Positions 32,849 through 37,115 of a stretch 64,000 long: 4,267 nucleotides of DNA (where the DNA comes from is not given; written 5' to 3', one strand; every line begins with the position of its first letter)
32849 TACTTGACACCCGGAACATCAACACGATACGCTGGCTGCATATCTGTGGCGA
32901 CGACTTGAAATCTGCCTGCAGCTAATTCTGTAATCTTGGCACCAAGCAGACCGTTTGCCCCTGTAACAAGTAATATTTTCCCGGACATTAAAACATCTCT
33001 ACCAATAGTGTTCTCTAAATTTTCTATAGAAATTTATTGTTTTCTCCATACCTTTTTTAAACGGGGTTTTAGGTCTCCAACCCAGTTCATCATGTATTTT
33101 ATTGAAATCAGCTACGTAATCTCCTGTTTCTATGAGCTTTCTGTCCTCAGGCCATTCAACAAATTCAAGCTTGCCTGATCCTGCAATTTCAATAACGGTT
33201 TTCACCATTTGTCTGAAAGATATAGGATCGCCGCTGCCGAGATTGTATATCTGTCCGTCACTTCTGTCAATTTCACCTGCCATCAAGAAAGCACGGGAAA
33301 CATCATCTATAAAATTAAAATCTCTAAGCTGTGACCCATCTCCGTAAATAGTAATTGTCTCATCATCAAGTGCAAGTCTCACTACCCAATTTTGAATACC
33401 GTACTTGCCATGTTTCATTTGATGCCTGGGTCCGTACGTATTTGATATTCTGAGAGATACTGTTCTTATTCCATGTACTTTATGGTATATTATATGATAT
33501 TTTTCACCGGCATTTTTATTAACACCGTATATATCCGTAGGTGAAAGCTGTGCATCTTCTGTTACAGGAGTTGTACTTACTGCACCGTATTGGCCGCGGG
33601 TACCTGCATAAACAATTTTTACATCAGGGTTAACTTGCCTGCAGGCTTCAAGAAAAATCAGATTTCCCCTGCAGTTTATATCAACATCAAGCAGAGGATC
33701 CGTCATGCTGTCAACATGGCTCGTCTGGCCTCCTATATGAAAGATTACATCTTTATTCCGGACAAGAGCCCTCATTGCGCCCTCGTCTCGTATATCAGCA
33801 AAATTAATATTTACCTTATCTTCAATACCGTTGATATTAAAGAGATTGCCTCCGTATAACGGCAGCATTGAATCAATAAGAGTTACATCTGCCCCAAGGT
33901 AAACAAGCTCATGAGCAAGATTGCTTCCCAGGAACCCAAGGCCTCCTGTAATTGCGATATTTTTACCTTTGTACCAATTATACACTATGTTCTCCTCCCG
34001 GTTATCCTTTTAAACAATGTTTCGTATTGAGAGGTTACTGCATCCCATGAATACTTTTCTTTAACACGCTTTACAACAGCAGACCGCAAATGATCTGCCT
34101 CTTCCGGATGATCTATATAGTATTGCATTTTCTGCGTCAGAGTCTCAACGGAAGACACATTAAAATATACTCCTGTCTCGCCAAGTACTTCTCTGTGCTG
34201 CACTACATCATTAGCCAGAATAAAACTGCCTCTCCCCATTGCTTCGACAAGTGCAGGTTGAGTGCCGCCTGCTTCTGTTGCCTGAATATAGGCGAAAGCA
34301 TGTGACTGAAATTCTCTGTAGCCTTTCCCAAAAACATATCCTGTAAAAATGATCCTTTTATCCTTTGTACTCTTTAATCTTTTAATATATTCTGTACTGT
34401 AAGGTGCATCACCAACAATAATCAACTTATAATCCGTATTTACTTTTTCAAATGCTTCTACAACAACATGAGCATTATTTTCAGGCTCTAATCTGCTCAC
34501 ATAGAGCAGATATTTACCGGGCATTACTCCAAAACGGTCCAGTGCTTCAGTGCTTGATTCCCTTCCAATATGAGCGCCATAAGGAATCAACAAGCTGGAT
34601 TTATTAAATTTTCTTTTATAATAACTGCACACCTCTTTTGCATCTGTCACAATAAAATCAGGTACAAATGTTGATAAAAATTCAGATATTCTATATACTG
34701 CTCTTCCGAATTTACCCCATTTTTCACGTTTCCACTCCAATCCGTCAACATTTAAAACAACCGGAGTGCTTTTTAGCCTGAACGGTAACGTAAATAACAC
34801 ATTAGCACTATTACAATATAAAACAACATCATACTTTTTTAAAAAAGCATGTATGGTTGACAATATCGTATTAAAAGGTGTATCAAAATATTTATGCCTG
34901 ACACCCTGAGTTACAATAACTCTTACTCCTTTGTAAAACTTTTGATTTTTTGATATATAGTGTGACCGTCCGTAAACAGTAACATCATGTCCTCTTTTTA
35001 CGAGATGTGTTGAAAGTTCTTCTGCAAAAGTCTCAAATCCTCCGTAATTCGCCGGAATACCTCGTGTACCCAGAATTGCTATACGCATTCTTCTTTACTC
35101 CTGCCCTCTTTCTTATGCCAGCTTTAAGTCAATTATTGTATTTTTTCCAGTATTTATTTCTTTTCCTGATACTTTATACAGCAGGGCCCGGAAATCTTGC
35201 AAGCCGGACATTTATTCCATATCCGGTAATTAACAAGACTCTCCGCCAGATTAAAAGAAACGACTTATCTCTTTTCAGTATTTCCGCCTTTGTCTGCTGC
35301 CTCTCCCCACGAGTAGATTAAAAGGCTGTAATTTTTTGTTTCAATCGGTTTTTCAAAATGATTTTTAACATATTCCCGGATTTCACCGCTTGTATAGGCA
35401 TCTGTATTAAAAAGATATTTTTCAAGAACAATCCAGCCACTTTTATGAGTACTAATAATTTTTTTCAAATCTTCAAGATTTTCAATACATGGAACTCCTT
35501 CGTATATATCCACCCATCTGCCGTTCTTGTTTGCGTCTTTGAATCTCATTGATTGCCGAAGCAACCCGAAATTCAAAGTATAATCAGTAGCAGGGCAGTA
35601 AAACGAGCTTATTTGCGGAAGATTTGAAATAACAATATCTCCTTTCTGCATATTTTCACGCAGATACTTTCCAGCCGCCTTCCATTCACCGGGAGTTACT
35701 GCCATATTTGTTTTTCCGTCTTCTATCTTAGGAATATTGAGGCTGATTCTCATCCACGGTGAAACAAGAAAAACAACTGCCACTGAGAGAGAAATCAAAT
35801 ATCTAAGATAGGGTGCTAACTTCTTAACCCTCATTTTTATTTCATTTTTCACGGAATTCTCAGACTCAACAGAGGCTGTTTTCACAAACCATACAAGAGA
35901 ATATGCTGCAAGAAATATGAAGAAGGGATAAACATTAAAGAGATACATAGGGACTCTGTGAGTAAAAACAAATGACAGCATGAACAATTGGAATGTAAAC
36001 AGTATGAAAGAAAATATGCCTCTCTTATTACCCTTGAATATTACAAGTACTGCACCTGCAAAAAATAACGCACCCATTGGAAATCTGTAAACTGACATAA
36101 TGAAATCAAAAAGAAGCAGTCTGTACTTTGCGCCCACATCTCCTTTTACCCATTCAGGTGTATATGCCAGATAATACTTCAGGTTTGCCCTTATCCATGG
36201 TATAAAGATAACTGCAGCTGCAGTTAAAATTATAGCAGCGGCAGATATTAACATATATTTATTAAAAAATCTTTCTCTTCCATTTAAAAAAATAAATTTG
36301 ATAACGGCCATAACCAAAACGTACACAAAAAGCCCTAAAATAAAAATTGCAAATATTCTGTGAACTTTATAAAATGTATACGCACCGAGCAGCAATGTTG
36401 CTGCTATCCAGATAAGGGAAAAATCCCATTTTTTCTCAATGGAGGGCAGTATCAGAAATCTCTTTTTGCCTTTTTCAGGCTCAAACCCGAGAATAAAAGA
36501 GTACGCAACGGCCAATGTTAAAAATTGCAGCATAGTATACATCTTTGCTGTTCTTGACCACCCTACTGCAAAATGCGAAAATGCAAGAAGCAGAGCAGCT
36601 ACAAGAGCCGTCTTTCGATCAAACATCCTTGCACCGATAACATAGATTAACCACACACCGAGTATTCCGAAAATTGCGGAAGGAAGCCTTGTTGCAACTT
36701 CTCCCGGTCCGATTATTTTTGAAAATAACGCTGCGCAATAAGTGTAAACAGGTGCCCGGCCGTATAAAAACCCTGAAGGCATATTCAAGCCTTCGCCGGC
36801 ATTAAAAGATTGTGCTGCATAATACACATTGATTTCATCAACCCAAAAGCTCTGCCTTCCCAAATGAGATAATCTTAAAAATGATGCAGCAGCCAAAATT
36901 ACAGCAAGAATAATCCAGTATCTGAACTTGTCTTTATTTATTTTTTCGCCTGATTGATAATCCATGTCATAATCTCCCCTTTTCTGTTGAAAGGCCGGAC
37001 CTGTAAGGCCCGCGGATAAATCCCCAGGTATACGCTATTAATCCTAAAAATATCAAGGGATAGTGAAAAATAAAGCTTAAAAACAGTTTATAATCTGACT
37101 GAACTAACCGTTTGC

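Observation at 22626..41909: Unusual concentration of periplasmic lipid-carrier glycosylation machinery: four GT-C enzymes and four polyprenyl-P-sugar synthases in one locus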

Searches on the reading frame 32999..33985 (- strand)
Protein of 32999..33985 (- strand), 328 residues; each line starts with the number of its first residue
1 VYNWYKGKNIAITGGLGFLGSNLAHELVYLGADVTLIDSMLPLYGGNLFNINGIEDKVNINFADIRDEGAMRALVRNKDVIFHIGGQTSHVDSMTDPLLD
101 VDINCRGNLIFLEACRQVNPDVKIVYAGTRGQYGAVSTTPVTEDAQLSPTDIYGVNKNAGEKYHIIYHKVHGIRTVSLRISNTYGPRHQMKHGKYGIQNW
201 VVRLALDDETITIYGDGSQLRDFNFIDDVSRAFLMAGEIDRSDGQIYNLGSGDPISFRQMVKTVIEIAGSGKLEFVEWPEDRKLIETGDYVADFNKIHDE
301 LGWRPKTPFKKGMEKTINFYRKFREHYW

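Call 4: search_protein_families(library=pfam, proteins=[window:32999-33985:-], max_evalue=0.01)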
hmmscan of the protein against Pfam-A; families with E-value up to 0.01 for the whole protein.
window:32999-33985:- (328 aa): 5 families
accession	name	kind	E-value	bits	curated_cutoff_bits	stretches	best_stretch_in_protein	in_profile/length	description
PF16363.11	GDP_Man_Dehyd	-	4.2e-47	161.6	27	1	12-316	2-332/332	GDP-mannose 4,6 dehydratase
PF01370.27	Epimerase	-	1.9e-45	155.6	20.9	1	10-250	1-240/240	NAD dependent epimerase/dehydratase family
PF01073.25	3Beta_HSD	-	1.5e-12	47.5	22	1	11-264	1-264/280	3-beta hydroxysteroid dehydrogenase/isomerase family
PF04321.23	RmlD_sub_bind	-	1e-09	38.3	27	1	9-216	2-178/287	RmlD substrate binding domain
PF07993.18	NAD_binding_4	-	0.00037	20.2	20.1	0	69-162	80-186/258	Male sterility protein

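Call 64: search_protein_families(library=ncbifam, proteins=[window:32999-33985:-], max_evalue=1e-10)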
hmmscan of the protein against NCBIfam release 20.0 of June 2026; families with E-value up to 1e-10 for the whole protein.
window:32999-33985:- (328 aa): 13 families
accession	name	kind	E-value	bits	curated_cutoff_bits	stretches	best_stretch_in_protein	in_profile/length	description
TIGR01181.1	dTDP_gluc_dehyt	equivalog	9.1e-47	159.7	365.1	1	10-325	2-316/321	dTDP-glucose 4,6-dehydratase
TIGR01179.1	galE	equivalog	4.7e-34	117.7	262.3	1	10-317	2-322/332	UDP-glucose 4-epimerase GalE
TIGR04180.1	EDH_00030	hypoth_equivalog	1.1e-33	116.7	475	1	11-306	2-295/297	NAD-dependent 4,6-dehydratase LegB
TIGR02197.1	heptose_epim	equivalog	1e-29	103.8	274.6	1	10-318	1-311/316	ADP-glyceromanno-heptose 6-epimerase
NF007490.0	PRK10084.1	subfamily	3.6e-27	95.3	649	1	141-322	155-336/361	dTDP-glucose 4,6-dehydratase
NF007582.0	PRK10217.1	equivalog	6.4e-26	91.3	698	1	8-322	2-333/355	dTDP-glucose 4,6-dehydratase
NF011728.1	PRK15181.1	equivalog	5.7e-25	88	760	1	8-321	16-338/348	Vi polysaccharide biosynthesis UDP-N-acetylglucosaminuronic acid C-4 epimerase TviC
TIGR02622.1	CDP_4_6_dhtase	equivalog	4.1e-19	68.9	278.45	1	5-323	2-333/352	CDP-glucose 4,6-dehydratase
NF043036.1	ErythonDh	equivalog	5e-19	68.6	325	1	9-161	2-157/321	D-erythronate dehydrogenase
NF008360.0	PRK11150.1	equivalog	5e-17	62.1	452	1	10-286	2-272/310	ADP-glyceromanno-heptose 6-epimerase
NF047922.1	GDPFucSynFcl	equivalog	1.6e-16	60.6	500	1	122-322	98-303/308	GDP-L-fucose synthase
NF007956.0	PRK10675.1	subfamily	7.5e-15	54.9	394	1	10-317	3-326/338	UDP-glucose 4-epimerase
NF041015.1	UDPsulfquin_syn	equivalog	4.1e-11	42.5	575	0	55-171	65-188/384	UDP-sulfoquinovose synthase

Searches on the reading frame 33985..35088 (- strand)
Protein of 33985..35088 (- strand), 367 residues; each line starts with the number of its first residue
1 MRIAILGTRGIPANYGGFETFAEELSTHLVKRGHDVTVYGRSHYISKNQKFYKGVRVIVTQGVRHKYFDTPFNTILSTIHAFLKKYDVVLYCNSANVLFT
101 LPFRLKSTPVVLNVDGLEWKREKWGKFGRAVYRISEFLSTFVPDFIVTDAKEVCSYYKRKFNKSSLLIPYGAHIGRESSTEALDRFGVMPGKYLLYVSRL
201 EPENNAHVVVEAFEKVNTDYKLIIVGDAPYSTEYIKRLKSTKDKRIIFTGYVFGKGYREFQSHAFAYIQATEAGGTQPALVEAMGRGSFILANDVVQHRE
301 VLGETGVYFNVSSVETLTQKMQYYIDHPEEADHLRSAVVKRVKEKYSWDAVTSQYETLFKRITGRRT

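Call 4: search_protein_families(library=pfam, proteins=[window:33985-35088:-], max_evalue=0.01)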
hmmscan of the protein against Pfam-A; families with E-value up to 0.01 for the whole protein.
window:33985-35088:- (367 aa): 6 families
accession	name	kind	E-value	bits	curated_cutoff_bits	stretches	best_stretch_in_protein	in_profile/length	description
PF13692.12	Glyco_trans_1_4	-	1.8e-17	64.4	27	1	192-325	2-140/142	Glycosyl transferases group 1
PF09314.17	DUF1972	-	3.7e-16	59.7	25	1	3-172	4-185/186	Domain of unknown function (DUF1972)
PF00534.26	Glycos_transf_1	-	6e-15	55.6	26.4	1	192-337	16-168/172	Glycosyl transferases group 1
PF13524.12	Glyco_trans_1_2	-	4.7e-09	36.8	25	1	215-355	8-142/144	Glycosyl transferase-like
PF13439.12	Glyco_transf_4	-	1.7e-08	35.1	28.5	1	15-127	1-122/170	Glycosyltransferase Family 4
PF13579.12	Glyco_trans_4_4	-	0.00056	20.7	29.7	1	16-131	1-116/158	Glycosyl transferase 4-like domain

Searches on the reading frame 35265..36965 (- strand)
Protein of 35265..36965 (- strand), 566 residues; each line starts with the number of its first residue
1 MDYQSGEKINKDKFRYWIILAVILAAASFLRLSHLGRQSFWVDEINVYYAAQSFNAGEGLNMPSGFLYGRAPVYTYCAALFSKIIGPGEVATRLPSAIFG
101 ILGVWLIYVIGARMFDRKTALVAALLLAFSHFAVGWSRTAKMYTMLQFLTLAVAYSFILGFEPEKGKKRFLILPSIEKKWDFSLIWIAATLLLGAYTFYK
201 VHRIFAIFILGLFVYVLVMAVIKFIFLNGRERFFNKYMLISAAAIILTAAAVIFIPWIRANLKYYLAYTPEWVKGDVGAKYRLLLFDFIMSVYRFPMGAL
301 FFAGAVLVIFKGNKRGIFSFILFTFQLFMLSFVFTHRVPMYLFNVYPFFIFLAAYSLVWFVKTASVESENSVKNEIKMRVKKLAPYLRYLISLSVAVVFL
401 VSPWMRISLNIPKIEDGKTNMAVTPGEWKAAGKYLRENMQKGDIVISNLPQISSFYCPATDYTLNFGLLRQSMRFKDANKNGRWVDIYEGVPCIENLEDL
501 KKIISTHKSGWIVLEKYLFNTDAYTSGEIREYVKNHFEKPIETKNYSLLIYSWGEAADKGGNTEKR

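Call 3: search_protein_families(library=pfam, proteins=[window:35265-36965:-], max_evalue=0.01)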
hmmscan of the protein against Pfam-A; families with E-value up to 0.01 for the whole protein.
window:35265-36965:- (566 aa): 1 family
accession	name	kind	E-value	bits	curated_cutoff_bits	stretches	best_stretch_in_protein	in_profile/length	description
PF13231.12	PMT_2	-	1.6e-16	61.3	26.1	1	70-170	2-101/160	Dolichyl-phosphate-mannose-protein mannosyltransferase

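Call 12: search_protein_families(library=ncbifam, proteins=[window:35265-36965:-], max_evalue=0.001)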
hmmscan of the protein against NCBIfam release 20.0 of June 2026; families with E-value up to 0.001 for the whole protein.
window:35265-36965:- (566 aa): 1 family
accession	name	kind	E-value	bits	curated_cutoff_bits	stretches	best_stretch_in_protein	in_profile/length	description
TIGR04154.1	archaeo_STT3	subfamily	2.7e-08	32.7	450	1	61-264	60-264/831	oligosaccharyl transferase, archaeosortase A system-associated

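Call 17: find_encoding_contigs(protein=window:35265-36965:-, flank=10000, max_places=6)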
Protein window:35265-36965:- (566 aa): 5 contigs read that carry it; 4 places shown.
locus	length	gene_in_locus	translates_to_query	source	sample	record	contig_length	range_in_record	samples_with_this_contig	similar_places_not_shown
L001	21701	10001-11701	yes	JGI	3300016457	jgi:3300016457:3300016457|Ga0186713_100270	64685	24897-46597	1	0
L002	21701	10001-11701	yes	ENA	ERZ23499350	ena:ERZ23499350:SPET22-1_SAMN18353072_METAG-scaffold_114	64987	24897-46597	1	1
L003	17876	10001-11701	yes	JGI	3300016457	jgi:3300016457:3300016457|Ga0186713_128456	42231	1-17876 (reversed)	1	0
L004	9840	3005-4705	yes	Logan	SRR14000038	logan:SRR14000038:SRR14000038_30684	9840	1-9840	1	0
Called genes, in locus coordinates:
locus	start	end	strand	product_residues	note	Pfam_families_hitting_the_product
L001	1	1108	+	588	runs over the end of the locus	PF00132:Hexapep (faint), PF14602:Hexapep_2 (faint), PF00535:Glycos_transf_2, PF10111:Glyco_tranf_2_2 (weak), PF13641:Glyco_tranf_2_3, PF13632:Glyco_trans_2_3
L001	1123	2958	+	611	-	PF13537:GATase_7, PF13522:GATase_6 (weak), PF00733:Asn_synthase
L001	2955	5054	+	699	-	PF01073:3Beta_HSD, PF01370:Epimerase, PF04321:RmlD_sub_bind, PF05368:NmrA, PF13460:NAD_binding_10, PF16363:GDP_Man_Dehyd, PF07993:NAD_binding_4, PF01408:GFO_IDH_MocA, +2 more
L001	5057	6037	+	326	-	PF00535:Glycos_transf_2, PF10111:Glyco_tranf_2_2 (weak)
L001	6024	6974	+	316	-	PF00535:Glycos_transf_2, PF10111:Glyco_tranf_2_2 (weak)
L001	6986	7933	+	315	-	PF00535:Glycos_transf_2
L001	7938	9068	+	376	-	PF13439:Glyco_transf_4, PF00534:Glycos_transf_1, PF13692:Glyco_trans_1_4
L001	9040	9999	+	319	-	PF00535:Glycos_transf_2, PF10111:Glyco_tranf_2_2 (weak), PF13641:Glyco_tranf_2_3, PF13632:Glyco_trans_2_3 (weak)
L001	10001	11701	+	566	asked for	PF13231:PMT_2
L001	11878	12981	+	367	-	PF09314:DUF1972, PF13439:Glyco_transf_4, PF00534:Glycos_transf_1, PF13692:Glyco_trans_1_4, PF13524:Glyco_trans_1_2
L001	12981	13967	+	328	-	PF01073:3Beta_HSD, PF01370:Epimerase, PF04321:RmlD_sub_bind, PF16363:GDP_Man_Dehyd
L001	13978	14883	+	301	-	PF01073:3Beta_HSD, PF01370:Epimerase, PF02719:Polysacc_synt_2, PF04321:RmlD_sub_bind, PF16363:GDP_Man_Dehyd, PF07993:NAD_binding_4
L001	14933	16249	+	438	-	PF01041:DegT_DnrJ_EryC1, PF01212:Beta_elim_lyase (weak), PF00266:Aminotran_5 (weak)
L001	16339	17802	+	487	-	PF01943:Polysacc_synt, PF13440:Polysacc_synt_3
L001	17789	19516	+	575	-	PF13231:PMT_2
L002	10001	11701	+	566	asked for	PF13231:PMT_2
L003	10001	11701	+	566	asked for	PF13231:PMT_2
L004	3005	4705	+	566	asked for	PF13231:PMT_2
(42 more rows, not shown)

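Call 18: find_related_loci(query=window:35265-36965:-, collection=genome_contigs, flank=10000)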
Query window:35265-36965:- (566 aa) in genome_contigs; peptide patterns used: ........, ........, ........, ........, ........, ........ (x = any residue, [..] = any of these).
75 stretches matched a pattern, but none encodes a relative of the query by tblastn (E <= 1e-3).

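Call 21: search_solved_structures(query=window:35265-36965:-, max_evalue=1, show_alignments=2)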
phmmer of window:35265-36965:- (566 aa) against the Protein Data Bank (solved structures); distinct sequences matched with E-value up to 1: 0.

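Call 36: find_related_loci(query=window:35265-36965:-, collection=metagenome_contigs, flank=10000)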
Query window:35265-36965:- (566 aa) in metagenome_contigs; peptide patterns used: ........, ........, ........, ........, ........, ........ (x = any residue, [..] = any of these).
146 stretches matched a pattern; 2 encode a relative of the query (tblastn E <= 1e-3); 2 distinct loci.
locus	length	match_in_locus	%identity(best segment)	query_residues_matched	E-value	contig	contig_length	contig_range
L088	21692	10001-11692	54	4-566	0e+0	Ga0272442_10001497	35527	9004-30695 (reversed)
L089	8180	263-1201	24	2-317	1e-6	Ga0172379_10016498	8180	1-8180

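Call 70: search_solved_structures(query=A4, max_evalue=1, show_alignments=1)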
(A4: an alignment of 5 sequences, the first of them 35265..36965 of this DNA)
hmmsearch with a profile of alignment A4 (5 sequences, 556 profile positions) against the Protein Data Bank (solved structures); distinct sequences matched with E-value up to 1: 0.

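Call 74: find_homologous_proteins(query=window:35265-36965:-, max_evalue=1e-10)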
Query window:35265-36965:- (566 aa): 30 proteins with E <= 1e-10 among 8000 candidates.
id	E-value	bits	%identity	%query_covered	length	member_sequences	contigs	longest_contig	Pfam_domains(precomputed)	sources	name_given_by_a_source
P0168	0.0e+0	1270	100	100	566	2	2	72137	PF13231.13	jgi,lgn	-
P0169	7.1e-279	944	73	98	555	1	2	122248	PF13231.13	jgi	-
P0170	1.6e-213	729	58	97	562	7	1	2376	PF13231.13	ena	-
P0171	2.1e-197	675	54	97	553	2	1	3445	PF13231.13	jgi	-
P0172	1.3e-138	481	41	97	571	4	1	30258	PF13231.13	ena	-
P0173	7.2e-132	459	41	96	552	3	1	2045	PF13231.13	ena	-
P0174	1.8e-129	451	41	98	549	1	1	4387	PF13231.13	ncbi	-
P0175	2.2e-129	451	40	96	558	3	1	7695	PF02366.25,PF13231.13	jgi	-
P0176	9.5e-129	449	41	94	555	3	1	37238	PF13231.13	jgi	-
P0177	2.5e-127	444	40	99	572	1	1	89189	PF13231.13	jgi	jgi:uncharacterized membrane protein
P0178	1.4e-126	441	40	98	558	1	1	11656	PF13231.13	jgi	jgi:4-amino-4-deoxy-L-arabinose transferase-like glycosyltransferase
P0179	1.5e-126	441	41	94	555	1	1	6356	PF13231.13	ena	-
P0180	2.4e-126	441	40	96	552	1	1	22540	PF13231.13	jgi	jgi:4-amino-4-deoxy-L-arabinose transferase-like glycosyltransferase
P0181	2.1e-124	434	40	99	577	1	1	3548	PF13231.13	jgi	jgi:4-amino-4-deoxy-L-arabinose transferase-like glycosyltransferase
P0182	1.2e-123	432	39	95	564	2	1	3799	PF13231.13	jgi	-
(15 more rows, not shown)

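Call 87: predict_structure(alignment_id=A6)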
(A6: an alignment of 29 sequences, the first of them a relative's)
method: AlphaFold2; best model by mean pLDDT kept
length: 566 residues; sequences in the alignment: 29
mean_pLDDT: 87.8   pTM: 0.88
mean pLDDT of the five models: 87.8, 86.8, 84.2, 83.3, 82.7
residues with pLDDT >= 90: 351; 70-90: 160; 50-70: 44; < 50: 11
segments of 3 or more residues with pLDDT < 50: 1-5, 561-566
pLDDT, mean of each block of 10 residues (from residue 1): 55 91 95 85 91 97 92 95 95 95 98 96 93 82 94 97 78 79 93 96 93 97 94 93 95 93 83 70 85 83 95 94 95 84 94 95 87 73 77 78 71 62 74 92 94 92 95 91 93 97 94 93 92 91 89 70 40
secondary structure, 60 per line:
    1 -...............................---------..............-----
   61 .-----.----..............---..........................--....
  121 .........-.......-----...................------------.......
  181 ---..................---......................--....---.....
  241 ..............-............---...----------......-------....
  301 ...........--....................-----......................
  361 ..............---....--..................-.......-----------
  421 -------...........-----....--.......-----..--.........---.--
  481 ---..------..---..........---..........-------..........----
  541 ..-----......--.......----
elements in order: H2-32 H42-55 H72-85 H89-114 H117-129 H131-137 H143-161 H174-180 H184-201 H205-226 H229-232 H236-254 H256-267 H284-289 H297-311 H314-333 H339-374 H378-381 H384-401 H403-409 H428-438 E444-447 H450-456 H466-474 H497-506 E510-515 H516-519 H527-536 E548-553 H556-562

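Call 89: fold_search(model_id=the predicted structure, library=pdb)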
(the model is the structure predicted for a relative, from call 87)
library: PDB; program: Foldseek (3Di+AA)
matches with E <= 10: 395; with E <= 0.001: 29
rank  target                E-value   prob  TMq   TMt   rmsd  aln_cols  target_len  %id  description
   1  5f15                  3.7e-10  1.00  0.50  0.52  12.4       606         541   13  Crystal Structure of ArnT from Cupriavidus metallidurans bound to Undecaprenyl phosphate (released 2016-02-17)
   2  5ezm                  4.8e-10  1.00  0.52  0.55  12.4       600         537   13  Crystal Structure of ArnT from Cupriavidus metallidurans in the apo state (released 2016-02-17)
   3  7e9s_A                2.0e-09  1.00  0.54  0.38  11.1       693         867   13  Archaeal oligosaccharyltransferase AglB from Archaeoglobus fulgidus in complex with an inhibitory peptide and a dolich (released 2021-09-08)
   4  3waj                  2.0e-08  1.00  0.50  0.37  12.6       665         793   13  Crystal structure of the Archaeoglobus fulgidus oligosaccharyltransferase (O29867_ARCFU) complex with Zn and sulfate (released 2013-10-30)
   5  5gmy_A                4.8e-08  1.00  0.52  0.38  11.6       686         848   13  Crystal structure of the Archaeoglobus fulgidus oligosaccharyltransferase (O29867_ARCFU) tethered with an acceptor pep (released 2017-02-01)
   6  3wak                  7.4e-08  1.00  0.53  0.38  10.6       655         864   13  Crystal structure of the Archaeoglobus fulgidus oligosaccharyltransferase (O29867_ARCFU) in the apo form (released 2013-10-30)
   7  8agc_A                1.3e-07  1.00  0.52  0.44  10.5       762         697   12  Structure of yeast oligosaccharylransferase complex with lipid-linked oligosaccharide and non-acceptor peptide bound (released 2022-12-07)
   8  9n9j_I                1.6e-07  1.00  0.54  0.45  11.0       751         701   11  Structure of a GRP94 folding intermediate engaged with a CCDC134- and FKBP11-bound secretory translocon (released 2025-11-19)
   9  7oci_F                2.0e-07  1.00  0.52  0.47  11.9       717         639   12  Cryo-EM structure of yeast Ost6p containing oligosaccharyltransferase complex (released 2022-02-16)
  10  8b6l_I                2.1e-07  1.00  0.55  0.47  10.8       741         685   12  Subtomogram average of the human Sec61-TRAP-OSTA-translocon (released 2022-12-07)
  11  6s7o_A                3.0e-07  1.00  0.55  0.48  10.9       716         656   11  Cryo-EM structure of human oligosaccharyltransferase complex OST-A (released 2019-12-18)
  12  8age_A                3.7e-07  1.00  0.55  0.49   9.8       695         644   12  Structure of yeast oligosaccharylransferase complex with acceptor peptide bound (released 2022-12-07)
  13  6s7t_A                1.7e-06  1.00  0.54  0.45   8.6       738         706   10  Cryo-EM structure of human oligosaccharyltransferase complex OST-B (released 2019-12-18)
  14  6c26_A                1.7e-06  1.00  0.49  0.44  12.8       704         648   12  The Cryo-EM structure of a eukaryotic oligosaccharyl transferase complex (released 2018-01-31)
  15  8agb_A                2.8e-06  1.00  0.52  0.47  12.2       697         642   12  Structure of yeast oligosaccharylransferase complex with lipid-linked oligosaccharide bound (released 2022-12-07)
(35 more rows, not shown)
